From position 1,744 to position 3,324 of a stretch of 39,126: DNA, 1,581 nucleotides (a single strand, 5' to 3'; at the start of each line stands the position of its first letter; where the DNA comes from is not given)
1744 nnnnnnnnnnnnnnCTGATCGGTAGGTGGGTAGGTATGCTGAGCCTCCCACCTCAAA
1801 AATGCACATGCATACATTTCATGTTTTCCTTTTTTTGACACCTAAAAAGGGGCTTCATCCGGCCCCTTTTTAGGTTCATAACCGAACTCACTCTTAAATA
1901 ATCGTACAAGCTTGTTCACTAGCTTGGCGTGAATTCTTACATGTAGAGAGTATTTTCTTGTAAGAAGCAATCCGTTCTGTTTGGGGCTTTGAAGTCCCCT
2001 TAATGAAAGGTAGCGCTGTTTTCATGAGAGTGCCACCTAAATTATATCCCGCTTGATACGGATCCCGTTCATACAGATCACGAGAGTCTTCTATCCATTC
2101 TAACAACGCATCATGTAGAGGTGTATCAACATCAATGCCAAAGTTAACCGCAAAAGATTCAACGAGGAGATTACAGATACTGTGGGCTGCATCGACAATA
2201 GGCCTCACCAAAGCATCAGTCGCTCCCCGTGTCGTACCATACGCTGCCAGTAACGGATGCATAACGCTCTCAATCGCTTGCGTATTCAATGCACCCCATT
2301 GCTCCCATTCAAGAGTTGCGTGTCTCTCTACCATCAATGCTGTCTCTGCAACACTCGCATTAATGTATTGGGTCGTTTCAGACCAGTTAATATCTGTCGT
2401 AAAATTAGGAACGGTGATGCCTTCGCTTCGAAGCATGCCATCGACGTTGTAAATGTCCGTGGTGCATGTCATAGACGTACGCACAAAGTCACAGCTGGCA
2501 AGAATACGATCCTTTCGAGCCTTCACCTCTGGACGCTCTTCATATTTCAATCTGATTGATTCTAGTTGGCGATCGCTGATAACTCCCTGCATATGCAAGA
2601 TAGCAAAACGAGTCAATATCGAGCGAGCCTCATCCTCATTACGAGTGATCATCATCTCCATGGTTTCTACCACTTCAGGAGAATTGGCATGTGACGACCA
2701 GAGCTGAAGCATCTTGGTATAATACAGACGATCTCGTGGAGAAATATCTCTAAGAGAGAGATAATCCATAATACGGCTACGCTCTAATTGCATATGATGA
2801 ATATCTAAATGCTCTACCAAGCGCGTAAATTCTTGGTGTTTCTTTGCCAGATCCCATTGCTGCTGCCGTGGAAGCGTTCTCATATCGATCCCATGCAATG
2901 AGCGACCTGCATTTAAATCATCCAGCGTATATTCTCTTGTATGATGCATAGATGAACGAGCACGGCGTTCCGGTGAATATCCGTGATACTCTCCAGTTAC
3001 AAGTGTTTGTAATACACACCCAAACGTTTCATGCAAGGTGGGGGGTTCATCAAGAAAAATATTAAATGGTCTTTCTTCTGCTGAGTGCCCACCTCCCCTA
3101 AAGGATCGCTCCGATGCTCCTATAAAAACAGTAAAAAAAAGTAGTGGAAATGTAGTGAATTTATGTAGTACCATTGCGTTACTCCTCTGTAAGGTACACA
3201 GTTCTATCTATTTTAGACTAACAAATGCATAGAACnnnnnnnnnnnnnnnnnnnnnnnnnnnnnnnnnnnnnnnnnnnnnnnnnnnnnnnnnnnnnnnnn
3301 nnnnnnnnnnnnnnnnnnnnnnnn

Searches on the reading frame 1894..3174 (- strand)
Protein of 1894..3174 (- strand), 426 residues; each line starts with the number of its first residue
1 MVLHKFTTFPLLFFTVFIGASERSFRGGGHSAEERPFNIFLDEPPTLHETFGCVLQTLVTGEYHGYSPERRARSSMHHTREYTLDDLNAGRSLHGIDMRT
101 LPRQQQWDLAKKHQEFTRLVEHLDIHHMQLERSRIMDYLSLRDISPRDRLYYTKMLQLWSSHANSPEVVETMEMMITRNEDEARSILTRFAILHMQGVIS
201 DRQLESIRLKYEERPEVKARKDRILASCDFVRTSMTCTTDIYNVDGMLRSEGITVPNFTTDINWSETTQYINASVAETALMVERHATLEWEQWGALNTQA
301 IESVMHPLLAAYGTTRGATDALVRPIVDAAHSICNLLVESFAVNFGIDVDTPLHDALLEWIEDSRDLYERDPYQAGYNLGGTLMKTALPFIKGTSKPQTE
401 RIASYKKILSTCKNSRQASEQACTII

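Call 25: search_protein_families(library=pfam, proteins=[window:1894-3174:-], max_evalue=0.01)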
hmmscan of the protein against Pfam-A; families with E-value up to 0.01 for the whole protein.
window:1894-3174:- (426 aa): 0 families

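Call 26: search_protein_families(library=phrogs, proteins=[window:1894-3174:-], max_evalue=0.001)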
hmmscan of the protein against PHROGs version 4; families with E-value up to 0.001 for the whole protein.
window:1894-3174:- (426 aa): 0 families

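Call 72: search_dna_similar(query=window:1894-3174:-, collection=phages, mode=protein, max_rows=10, max_evalue=0.001)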
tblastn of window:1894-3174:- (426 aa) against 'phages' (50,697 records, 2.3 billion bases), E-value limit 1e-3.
No match.
